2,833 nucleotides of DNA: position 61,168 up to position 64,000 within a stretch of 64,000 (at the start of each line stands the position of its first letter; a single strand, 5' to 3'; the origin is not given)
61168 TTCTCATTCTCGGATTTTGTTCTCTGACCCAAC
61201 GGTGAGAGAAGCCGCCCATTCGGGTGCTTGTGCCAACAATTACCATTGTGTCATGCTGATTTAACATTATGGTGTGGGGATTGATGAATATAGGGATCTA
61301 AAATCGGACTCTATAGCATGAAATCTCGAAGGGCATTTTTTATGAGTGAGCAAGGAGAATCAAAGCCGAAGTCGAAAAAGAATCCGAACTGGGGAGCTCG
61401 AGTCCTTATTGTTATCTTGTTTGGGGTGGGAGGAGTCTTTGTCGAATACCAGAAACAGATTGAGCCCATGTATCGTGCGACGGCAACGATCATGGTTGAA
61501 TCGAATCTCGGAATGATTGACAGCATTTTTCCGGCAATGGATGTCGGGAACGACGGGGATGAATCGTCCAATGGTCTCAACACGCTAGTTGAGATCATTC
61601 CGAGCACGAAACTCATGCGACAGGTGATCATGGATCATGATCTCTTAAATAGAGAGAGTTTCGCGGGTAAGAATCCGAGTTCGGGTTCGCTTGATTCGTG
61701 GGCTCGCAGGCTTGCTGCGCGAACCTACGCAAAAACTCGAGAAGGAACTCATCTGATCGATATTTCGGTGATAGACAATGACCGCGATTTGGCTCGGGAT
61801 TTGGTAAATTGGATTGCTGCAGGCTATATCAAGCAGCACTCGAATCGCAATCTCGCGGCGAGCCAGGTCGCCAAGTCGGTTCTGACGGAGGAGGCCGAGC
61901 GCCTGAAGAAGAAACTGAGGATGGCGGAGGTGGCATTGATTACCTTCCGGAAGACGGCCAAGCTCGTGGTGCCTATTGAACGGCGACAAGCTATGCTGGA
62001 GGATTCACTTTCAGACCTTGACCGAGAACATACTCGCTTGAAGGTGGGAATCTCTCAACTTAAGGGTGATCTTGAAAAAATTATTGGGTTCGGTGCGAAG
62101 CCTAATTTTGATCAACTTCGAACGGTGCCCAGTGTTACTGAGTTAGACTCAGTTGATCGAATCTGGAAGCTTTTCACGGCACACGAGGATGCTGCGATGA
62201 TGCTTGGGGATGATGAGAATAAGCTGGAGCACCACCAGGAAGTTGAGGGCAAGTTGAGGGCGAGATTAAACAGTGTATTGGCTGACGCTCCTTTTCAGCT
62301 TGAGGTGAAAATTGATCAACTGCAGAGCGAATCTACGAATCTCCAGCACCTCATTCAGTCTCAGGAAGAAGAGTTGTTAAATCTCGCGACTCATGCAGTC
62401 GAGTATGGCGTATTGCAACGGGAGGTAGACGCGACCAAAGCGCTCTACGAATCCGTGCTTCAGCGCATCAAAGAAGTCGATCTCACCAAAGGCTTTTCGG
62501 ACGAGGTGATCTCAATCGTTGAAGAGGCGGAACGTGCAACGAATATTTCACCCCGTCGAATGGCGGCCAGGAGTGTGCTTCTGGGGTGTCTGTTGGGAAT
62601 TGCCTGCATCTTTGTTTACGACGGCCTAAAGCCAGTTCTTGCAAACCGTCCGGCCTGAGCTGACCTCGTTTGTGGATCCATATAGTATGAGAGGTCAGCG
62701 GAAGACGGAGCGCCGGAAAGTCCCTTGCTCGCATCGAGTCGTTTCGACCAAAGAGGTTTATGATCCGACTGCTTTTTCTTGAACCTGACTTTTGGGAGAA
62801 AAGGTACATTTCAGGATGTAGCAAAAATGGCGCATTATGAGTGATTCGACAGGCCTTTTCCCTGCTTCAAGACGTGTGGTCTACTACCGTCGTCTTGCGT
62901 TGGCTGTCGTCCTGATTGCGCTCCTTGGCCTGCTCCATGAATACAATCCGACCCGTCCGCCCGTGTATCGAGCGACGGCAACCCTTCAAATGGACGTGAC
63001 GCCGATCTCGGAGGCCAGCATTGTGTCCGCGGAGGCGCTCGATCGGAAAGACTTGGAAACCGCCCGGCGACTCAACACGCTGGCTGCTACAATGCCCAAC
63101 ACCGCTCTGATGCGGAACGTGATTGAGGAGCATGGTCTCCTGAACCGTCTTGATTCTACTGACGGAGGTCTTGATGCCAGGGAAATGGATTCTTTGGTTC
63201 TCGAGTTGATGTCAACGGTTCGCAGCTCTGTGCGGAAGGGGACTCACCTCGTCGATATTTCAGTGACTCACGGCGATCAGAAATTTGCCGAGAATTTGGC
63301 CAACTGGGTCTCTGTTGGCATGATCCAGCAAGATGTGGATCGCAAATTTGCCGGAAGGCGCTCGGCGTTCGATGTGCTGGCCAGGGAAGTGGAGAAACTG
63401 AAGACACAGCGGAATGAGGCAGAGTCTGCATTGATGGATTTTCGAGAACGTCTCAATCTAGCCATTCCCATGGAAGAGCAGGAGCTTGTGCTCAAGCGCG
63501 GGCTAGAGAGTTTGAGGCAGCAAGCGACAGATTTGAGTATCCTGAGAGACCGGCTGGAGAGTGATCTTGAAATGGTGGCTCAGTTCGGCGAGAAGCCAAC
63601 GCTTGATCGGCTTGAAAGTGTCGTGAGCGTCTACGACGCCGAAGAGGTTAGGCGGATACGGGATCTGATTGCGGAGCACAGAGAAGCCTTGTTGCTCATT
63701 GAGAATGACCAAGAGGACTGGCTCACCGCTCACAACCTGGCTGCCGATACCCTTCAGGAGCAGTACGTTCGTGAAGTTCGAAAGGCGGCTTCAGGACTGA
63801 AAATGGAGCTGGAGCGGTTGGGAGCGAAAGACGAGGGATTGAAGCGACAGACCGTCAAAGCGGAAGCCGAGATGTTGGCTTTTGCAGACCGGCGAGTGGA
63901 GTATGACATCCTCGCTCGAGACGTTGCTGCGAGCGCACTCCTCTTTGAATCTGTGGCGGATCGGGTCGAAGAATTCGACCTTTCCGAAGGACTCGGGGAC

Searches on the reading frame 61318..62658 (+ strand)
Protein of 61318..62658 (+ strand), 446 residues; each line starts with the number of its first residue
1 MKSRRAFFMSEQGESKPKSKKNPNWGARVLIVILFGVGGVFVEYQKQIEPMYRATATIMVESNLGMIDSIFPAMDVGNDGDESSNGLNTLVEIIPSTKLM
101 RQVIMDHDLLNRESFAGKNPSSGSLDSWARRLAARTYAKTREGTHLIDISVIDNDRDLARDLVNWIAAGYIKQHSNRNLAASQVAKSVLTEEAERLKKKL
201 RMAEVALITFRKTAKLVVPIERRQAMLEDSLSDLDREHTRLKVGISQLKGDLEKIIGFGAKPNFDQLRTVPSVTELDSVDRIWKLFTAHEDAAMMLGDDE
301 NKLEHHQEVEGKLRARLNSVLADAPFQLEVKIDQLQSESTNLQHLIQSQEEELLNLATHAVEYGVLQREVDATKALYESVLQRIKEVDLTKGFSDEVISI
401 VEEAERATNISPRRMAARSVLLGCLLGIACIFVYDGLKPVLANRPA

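Call 29: search_protein_families(library=pfam, proteins=[window:61318-62658:+], max_evalue=0.001)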
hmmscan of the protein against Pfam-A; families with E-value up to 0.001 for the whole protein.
window:61318-62658:+ (446 aa): 2 families
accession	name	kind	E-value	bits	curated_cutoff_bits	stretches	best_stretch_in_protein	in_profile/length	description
PF13807.11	GNVR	-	0.00031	21.1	27.7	0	366-433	9-79/82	G-rich domain on putative tyrosine kinase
PF13851.11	GAS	-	0.00032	20.6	32.3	0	172-253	42-123/200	Growth-arrest specific micro-tubule binding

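Call 80: search_protein_families(library=ncbifam, proteins=[window:61318-62655:+], max_evalue=0.01)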
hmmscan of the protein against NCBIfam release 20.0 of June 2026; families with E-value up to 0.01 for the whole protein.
window:61318-62655:+ (446 aa): 5 families
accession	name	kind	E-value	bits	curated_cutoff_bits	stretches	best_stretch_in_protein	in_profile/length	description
TIGR03017.1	EpsF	equivalog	1.4e-15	56.9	422.75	1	49-435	36-419/444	chain length determinant protein EpsF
TIGR03007.1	pepcterm_ChnLen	equivalog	4.5e-15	54.8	278.85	2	325-443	319-444/498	XrtA system polysaccharide chain length determinant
TIGR01005.1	eps_transp_fam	subfamily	2e-09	36.2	411.7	1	329-405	346-420/754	exopolysaccharide transport protein family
NF007350.0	PRK09841.1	equivalog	7.7e-06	24.3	1248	0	366-430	375-438/726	tyrosine-protein kinase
NF008568.0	PRK11519.1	equivalog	6.1e-05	21.4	1068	1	142-236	225-318/720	tyrosine-protein kinase Wzc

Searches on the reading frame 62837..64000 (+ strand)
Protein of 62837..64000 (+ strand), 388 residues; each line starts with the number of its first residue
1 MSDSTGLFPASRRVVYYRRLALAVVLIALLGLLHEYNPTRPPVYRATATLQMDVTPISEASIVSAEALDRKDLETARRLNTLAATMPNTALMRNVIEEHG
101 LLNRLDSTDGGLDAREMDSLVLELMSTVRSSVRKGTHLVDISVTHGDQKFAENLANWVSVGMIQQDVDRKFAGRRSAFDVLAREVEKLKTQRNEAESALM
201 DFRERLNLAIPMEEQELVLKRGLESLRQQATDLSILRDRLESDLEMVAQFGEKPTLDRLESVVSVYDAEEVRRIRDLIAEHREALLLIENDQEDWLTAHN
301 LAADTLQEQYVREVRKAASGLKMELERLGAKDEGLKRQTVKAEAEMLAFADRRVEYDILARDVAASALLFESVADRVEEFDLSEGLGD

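Call 80: search_protein_families(library=ncbifam, proteins=[window:62837-64000:+], max_evalue=0.01)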
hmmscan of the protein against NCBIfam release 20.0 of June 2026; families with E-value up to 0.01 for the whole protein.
window:62837-64000:+ (388 aa): 4 families
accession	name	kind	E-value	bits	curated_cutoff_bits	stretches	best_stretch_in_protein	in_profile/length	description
TIGR03007.1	pepcterm_ChnLen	equivalog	2.8e-06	25.9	278.85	1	86-384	73-385/498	XrtA system polysaccharide chain length determinant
TIGR03017.1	EpsF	equivalog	0.0044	15.8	422.75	0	136-378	131-366/444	chain length determinant protein EpsF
NF008568.0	PRK11519.1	equivalog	0.0053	15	1068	0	133-206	224-297/720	tyrosine-protein kinase Wzc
NF047515.1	SpiroCoCo_C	equivalog_domain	0.009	15.2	125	0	159-252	43-135/313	SpiroCoCo family coiled-coil protein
